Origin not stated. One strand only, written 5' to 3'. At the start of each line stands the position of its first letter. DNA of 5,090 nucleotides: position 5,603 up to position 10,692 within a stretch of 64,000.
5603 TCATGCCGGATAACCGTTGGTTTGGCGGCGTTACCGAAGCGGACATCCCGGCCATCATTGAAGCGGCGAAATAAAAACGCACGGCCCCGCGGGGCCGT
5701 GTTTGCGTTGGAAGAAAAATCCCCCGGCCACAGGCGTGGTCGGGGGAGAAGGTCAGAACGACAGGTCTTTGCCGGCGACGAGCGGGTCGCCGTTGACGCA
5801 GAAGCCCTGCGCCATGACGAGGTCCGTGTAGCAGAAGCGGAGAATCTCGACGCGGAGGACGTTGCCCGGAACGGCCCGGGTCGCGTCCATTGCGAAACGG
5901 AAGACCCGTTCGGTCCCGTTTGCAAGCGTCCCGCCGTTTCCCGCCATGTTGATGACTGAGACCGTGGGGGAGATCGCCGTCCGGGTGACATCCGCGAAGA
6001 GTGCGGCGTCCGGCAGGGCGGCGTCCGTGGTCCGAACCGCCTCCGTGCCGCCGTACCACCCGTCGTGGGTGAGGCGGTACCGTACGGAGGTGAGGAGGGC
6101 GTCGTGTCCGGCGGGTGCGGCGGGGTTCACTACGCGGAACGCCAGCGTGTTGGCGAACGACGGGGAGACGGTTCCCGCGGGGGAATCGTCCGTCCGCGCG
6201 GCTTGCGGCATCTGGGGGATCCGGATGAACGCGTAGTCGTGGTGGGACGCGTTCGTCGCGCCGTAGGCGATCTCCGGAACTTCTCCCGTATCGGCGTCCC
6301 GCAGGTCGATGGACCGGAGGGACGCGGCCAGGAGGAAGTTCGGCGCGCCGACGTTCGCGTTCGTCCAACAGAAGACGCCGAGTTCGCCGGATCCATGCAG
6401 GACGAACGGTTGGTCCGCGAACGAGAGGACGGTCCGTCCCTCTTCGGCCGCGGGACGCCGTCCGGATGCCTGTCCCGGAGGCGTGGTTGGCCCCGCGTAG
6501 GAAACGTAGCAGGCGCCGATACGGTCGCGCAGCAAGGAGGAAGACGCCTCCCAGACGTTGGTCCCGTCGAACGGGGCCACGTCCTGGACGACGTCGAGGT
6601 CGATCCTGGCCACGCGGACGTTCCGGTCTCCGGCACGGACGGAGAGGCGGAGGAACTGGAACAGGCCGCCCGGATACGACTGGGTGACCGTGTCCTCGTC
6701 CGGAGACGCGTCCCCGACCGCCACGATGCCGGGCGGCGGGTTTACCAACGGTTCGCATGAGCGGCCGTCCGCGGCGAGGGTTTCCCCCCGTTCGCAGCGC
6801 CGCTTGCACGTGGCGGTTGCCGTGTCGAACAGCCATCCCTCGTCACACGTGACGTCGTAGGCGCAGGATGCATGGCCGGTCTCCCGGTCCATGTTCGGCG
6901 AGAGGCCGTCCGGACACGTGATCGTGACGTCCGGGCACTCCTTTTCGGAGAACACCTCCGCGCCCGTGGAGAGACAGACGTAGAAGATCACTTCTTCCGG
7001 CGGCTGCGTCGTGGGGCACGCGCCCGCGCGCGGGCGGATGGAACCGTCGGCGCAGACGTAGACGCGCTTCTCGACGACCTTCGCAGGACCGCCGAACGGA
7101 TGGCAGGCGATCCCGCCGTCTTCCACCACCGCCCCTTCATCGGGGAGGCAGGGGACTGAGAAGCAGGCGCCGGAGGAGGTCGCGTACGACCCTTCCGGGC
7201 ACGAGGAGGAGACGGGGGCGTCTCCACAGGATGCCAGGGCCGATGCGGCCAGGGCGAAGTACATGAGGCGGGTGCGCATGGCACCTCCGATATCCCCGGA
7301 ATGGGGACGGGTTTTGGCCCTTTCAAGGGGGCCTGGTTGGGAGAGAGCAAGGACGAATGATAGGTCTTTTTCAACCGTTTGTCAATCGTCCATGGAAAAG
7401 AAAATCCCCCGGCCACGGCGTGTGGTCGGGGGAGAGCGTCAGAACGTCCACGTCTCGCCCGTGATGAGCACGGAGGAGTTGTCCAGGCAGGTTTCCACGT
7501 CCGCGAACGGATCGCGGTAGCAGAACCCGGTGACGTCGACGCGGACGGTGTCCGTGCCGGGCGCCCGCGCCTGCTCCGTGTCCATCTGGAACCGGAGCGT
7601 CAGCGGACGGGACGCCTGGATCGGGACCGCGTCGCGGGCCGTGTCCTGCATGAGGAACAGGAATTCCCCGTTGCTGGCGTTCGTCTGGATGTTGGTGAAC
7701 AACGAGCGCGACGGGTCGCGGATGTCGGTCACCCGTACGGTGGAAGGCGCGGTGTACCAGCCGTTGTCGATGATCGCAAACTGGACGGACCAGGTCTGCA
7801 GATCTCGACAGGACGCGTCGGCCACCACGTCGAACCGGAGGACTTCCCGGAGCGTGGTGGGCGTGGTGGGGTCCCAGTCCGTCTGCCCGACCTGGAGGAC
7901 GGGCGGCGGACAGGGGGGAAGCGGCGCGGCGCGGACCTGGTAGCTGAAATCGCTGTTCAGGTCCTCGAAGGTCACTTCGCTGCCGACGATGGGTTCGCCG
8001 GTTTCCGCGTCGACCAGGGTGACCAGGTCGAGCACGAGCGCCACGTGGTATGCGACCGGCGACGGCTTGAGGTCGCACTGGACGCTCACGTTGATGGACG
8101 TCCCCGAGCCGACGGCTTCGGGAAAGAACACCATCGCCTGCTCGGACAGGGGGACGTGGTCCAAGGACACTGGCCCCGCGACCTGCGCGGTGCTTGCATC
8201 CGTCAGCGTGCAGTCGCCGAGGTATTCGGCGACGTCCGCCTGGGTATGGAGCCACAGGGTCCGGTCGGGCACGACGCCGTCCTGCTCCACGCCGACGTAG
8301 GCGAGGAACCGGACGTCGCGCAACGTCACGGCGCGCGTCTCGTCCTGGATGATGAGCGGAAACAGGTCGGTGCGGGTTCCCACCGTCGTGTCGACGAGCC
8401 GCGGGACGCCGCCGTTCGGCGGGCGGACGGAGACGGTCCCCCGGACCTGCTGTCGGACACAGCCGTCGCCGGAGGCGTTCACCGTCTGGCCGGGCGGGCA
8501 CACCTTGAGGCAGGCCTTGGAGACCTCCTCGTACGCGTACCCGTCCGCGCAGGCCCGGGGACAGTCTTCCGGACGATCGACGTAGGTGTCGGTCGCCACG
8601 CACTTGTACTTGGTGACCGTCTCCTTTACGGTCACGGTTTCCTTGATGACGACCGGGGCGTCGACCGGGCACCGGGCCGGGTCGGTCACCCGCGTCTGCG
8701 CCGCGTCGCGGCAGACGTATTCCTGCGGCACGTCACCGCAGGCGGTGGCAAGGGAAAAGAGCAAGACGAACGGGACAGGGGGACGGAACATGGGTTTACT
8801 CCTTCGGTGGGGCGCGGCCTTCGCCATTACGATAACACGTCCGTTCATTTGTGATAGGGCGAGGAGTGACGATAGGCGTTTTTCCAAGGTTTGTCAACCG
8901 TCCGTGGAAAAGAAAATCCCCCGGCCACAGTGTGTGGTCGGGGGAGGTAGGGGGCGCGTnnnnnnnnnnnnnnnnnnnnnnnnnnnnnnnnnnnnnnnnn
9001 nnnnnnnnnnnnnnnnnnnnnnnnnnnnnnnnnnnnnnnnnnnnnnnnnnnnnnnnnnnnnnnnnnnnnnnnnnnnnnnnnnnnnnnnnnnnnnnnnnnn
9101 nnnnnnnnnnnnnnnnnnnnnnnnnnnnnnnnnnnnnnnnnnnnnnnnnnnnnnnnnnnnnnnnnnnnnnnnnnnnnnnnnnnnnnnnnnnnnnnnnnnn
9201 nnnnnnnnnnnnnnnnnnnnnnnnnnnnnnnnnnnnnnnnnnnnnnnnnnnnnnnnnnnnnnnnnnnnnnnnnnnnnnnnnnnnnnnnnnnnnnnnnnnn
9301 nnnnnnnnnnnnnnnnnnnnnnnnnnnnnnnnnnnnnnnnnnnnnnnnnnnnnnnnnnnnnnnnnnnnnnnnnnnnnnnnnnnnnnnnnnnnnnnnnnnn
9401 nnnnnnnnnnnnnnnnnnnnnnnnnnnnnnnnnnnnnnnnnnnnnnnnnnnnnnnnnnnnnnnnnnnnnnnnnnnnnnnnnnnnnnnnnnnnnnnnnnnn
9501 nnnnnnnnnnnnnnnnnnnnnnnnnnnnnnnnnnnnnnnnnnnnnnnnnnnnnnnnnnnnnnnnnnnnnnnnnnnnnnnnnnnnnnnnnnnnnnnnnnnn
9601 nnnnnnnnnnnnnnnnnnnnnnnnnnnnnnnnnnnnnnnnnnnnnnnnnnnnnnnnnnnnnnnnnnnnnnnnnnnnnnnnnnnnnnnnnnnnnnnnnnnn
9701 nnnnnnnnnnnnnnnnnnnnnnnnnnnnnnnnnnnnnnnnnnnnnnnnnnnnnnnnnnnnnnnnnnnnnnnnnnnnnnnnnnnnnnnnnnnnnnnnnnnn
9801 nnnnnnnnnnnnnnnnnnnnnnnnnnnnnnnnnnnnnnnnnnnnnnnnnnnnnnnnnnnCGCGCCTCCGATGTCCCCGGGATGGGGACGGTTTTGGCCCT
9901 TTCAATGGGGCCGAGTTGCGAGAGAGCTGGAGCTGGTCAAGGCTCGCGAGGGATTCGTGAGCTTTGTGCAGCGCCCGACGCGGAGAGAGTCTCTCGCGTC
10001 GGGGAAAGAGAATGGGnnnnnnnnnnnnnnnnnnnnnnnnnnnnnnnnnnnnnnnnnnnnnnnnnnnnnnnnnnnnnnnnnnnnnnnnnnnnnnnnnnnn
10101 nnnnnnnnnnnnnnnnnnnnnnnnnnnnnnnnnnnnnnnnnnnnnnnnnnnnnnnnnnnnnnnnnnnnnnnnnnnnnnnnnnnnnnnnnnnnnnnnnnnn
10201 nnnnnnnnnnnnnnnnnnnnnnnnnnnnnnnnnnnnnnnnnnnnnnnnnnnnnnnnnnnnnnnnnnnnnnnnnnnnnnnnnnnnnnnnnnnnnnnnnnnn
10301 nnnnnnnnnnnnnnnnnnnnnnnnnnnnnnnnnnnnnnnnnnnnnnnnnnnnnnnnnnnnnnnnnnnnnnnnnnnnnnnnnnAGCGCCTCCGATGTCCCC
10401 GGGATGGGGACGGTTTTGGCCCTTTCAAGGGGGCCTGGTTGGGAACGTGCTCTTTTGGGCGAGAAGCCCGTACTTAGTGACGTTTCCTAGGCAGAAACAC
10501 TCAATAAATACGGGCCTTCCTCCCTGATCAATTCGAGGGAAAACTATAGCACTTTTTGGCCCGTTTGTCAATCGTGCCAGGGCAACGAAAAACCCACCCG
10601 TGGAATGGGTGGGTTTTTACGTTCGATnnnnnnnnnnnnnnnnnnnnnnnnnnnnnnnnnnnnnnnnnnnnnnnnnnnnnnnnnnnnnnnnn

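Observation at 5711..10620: Tandem array of four paralogous cysteine-containing lipoproteins separated by a repeated terminator-promoter cassette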

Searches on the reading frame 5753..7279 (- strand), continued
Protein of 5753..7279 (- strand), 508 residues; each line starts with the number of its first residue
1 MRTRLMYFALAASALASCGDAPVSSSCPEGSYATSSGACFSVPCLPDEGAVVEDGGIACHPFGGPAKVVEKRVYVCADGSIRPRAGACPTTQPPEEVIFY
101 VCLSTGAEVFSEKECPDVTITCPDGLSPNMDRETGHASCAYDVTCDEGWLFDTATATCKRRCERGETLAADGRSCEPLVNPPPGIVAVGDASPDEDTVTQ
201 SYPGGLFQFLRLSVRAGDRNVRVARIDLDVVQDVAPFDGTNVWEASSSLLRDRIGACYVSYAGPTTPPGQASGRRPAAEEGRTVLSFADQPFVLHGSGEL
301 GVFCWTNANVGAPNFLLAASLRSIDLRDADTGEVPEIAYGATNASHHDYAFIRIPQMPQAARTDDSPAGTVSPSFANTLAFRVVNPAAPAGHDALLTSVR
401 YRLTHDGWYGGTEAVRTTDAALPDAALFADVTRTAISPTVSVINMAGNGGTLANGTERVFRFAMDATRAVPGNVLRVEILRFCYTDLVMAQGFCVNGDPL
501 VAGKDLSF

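Call 70: find_encoding_contigs(protein=P0012, flank=6000, max_places=3)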
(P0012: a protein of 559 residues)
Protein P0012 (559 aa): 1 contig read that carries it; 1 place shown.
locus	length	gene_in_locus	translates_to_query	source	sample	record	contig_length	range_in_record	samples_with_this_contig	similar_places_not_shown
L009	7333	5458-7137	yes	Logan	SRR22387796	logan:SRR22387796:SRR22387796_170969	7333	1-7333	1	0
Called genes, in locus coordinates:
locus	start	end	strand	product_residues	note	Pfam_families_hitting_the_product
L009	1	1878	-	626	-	?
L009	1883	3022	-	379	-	PF13386:DsbD_2, PF13473:Cupredoxin_1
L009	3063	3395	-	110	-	-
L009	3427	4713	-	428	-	PF13660:DUF4147, PF05161:MOFRL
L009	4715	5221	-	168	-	PF01467:CTP_transf_like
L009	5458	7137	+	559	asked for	-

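Call 71: find_encoding_contigs(protein=P0009, flank=6000, max_places=3)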
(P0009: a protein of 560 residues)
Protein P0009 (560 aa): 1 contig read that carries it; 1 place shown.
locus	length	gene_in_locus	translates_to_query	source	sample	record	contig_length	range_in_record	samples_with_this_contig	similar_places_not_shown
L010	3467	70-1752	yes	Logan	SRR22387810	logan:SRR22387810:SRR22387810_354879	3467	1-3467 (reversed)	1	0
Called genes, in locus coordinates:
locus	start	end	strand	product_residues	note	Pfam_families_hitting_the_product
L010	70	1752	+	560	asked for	-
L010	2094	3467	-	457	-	?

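Call 72: find_encoding_contigs(protein=P0013, flank=6000, max_places=3)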
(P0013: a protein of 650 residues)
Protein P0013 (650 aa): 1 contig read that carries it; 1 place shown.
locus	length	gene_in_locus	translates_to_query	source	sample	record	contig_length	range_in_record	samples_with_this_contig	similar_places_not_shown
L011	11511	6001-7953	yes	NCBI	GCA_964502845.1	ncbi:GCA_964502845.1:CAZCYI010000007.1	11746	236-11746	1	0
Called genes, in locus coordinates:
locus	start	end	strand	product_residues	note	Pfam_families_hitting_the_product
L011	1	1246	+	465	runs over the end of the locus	-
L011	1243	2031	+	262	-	PF02900:LigB, PF01875:Memo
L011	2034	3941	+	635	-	PF17764:PriA_3primeBD (weak)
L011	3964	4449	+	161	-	PF01327:Pep_deformylase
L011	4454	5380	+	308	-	PF00551:Formyl_trans_N, PF02911:Formyl_trans_C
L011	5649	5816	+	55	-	-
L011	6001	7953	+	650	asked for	-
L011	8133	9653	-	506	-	-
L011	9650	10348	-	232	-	PF00535:Glycos_transf_2, PF10111:Glyco_tranf_2_2, PF13641:Glyco_tranf_2_3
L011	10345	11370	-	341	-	PF13439:Glyco_transf_4, PF13579:Glyco_trans_4_4, PF20706:GT4-conflict, PF00534:Glycos_transf_1, PF13692:Glyco_trans_1_4, PF13524:Glyco_trans_1_2 (weak)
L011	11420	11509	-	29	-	?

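Call 101: search_protein_families(library=pfam, proteins=[L004:2880-3596:+, L004:2582-2737:+, L004:5682-6797:-, L011:5649-5816:+, L011:8133-9653:-], max_evalue=0.1)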
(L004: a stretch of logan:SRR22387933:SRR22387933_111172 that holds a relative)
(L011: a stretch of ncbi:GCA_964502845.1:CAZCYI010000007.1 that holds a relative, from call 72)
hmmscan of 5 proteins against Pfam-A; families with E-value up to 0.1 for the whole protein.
L004:2880-3596:+ (238 aa): 3 families
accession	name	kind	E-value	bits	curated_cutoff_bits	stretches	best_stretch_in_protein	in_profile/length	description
PF13583.11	Reprolysin_4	-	0.0011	19.1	22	1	159-200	135-175/203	Metallo-peptidase family M12B Reprolysin-like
PF13688.12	Reprolysin_5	-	0.0029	18.3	27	1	158-200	139-186/196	Metallo-peptidase family M12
PF10462.15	Peptidase_M66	-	0.0056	16.1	20.6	1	160-214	192-244/306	Peptidase M66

L004:2582-2737:+ (51 aa): 0 families

L004:5682-6797:- (371 aa): 1 family
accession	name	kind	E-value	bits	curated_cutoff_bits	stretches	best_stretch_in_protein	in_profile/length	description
PF20304.3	Sp-CxC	-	0.094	13.2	27.5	0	182-211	6-35/63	Small protein from certain CxC ATPase-based DNA modification systems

L011:5649-5816:+ (55 aa): 0 families

L011:8133-9653:- (506 aa): 0 families

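Call 102: search_solved_structures(query=L004:2880-3596:+, max_evalue=1)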
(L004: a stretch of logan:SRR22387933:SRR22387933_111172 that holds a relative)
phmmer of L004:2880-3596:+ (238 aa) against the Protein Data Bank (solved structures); distinct sequences matched with E-value up to 1: 0.

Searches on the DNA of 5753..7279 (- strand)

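Call 84: search_rna_families(sources=[L004, L011, L009, L007, L001], threshold=evalue, max_evalue=0.5)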
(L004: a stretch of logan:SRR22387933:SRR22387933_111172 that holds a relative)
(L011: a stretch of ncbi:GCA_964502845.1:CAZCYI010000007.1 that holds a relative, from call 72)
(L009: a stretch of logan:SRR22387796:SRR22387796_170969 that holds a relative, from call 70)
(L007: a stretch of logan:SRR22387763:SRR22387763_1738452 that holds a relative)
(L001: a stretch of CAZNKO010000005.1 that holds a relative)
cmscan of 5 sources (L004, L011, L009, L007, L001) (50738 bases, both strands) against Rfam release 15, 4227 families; matches with E-value up to 0.5: 9.
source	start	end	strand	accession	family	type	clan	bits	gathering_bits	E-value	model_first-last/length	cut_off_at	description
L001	9831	9901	+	RF00005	tRNA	Gene; tRNA;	CL00001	68.7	29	5.8e-13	1-71/71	no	tRNA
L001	9907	9979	+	RF00005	tRNA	Gene; tRNA;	CL00001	64.4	29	8.5e-12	1-71/71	no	tRNA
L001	7933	8003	-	RF00005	tRNA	Gene; tRNA;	CL00001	59.7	29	1.7e-10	1-71/71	no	tRNA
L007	2147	2219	+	RF00005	tRNA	Gene; tRNA;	CL00001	38.4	29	0.00012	1-71/71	no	tRNA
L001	7898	8007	-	RF02435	SpF41_sRNA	Gene; sRNA;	-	35.7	52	0.053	1-105/105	no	Streptococcus sRNA SpF41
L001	8987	9083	-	RF03636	MIR4376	Gene; miRNA;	-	27.7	60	0.11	1-88/88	no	MIR4376 microRNA precursor family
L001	8998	9074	-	RF04210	MIR8643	Gene; miRNA;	-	27.7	135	0.16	1-150/150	no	MIR8643 microRNA precursor family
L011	5507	5590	+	RF00781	mir-505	Gene; miRNA;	-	26.9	60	0.2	1-83/83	no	mir-505 microRNA precursor family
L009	7108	7223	+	RF02222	sX2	Gene; sRNA;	-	25.1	40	0.29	1-110/110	no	Xanthomonas sRNA sX2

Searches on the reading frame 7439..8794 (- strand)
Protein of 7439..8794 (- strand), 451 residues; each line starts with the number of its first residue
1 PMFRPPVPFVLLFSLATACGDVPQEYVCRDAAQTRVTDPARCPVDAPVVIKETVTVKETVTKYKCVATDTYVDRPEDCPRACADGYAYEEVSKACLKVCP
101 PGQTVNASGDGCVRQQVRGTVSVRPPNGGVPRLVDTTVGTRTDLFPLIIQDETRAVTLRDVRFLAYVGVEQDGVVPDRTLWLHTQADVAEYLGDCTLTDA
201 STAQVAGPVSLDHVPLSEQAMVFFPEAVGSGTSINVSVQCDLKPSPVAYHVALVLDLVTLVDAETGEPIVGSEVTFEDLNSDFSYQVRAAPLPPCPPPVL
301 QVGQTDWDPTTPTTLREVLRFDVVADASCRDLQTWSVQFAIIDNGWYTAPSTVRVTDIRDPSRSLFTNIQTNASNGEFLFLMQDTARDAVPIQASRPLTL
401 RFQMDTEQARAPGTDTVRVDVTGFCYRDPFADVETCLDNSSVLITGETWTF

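Call 5: search_protein_families(library=pfam, proteins=[window:7439-8794:-], max_evalue=1)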
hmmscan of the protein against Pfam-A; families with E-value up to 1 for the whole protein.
window:7439-8794:- (451 aa): 1 family
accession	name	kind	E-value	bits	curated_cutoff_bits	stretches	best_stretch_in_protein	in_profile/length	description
PF01826.23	TIL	-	0.71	10.5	24.5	0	65-115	1-52/55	Trypsin Inhibitor like cysteine rich domain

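Call 6: search_protein_families(library=ncbifam, proteins=[window:7439-8794:-], max_evalue=1)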
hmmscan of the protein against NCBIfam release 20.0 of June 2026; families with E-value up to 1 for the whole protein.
window:7439-8794:- (451 aa): 0 families

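Call 11: list_cluster_members(proteins=[P0001, window:7439-8791:-, window:8960-9859:-, window:10017-10382:-])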
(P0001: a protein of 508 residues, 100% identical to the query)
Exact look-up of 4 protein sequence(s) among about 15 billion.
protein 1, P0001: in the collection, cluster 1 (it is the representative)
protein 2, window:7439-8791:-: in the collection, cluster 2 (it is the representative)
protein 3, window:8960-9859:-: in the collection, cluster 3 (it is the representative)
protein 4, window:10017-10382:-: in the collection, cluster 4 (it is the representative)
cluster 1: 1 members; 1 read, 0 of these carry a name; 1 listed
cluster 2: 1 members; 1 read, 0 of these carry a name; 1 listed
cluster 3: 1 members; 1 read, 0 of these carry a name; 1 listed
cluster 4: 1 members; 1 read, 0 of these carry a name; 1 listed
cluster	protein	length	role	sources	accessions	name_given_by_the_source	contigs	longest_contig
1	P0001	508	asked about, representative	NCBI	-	-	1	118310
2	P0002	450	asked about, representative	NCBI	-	-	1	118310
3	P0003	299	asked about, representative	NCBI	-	-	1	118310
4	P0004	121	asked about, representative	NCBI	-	-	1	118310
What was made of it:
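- Checked: The public gene calls are identical: all four are singleton clusters (call 11).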

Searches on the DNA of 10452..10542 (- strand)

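Call 97: build_rna_model(alignment_id=A14, structure=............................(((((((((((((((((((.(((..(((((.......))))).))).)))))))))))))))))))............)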
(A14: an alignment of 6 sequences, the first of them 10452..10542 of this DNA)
Model R2 built from alignment A14 (6 sequences, 106 columns); structure: as given.
model positions 95; base pairs 27; branch points 0; effective number of sequences 2.5; information 0.602 bits per position. Calibrated on 0.2 Mb of random sequence (short: E-values are rough).
structure used (alignment columns):
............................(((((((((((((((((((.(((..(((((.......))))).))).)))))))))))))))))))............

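Call 98: search_with_rna_model(model_id=R2, sources=[window, L001, L002, L003, L004, L005, L007, L009, L010, L011], max_evalue=1, make_alignment=false)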
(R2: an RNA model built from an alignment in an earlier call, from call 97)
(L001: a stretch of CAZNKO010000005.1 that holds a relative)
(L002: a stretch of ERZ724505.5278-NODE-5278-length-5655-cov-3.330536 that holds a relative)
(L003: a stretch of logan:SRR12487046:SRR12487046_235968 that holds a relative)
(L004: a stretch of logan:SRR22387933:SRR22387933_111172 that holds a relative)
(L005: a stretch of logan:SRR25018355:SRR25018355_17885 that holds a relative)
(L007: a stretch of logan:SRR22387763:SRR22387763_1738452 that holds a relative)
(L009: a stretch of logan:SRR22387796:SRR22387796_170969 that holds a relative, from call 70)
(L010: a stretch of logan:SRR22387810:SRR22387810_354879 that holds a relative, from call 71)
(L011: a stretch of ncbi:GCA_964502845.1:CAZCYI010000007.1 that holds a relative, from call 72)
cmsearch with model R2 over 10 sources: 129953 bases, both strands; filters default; matches with E-value up to 1: 12.
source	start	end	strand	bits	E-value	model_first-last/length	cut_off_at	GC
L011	5499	5588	+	94.1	4.4e-22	1-95/95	no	0.48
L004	2430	2518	+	89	9.8e-21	1-95/95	no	0.46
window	10452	10541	-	87.7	2.2e-20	1-95/95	no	0.49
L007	95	189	+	75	5.3e-17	1-95/95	no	0.39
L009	5300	5392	+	68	3.8e-15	1-95/95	no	0.46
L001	5369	5456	+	64.7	2.9e-14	1-95/95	no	0.42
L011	5511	5608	-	39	2e-07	1-95/95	no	0.54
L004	2444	2512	-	37.4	5e-07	25-93/95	no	0.45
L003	1431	1483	+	37.1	6.4e-07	1-59/95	3'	0.47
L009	5325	5385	-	31.1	2.4e-05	26-88/95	no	0.49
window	10435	10529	+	29.7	5.7e-05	1-95/95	no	0.52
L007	113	211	-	28.9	9.4e-05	1-95/95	no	0.36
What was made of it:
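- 10452..10541 (-): Promoter-proximal long leader: a small 5' hairpin, then a ~20-bp hairpin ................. followed by a U-rich tract that is degenerate here (UUCUCG). It is terminator- or attenuator-like. Covariance model R2 finds it once per locus (window 87.7 bits, E 2e-20, call 98).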
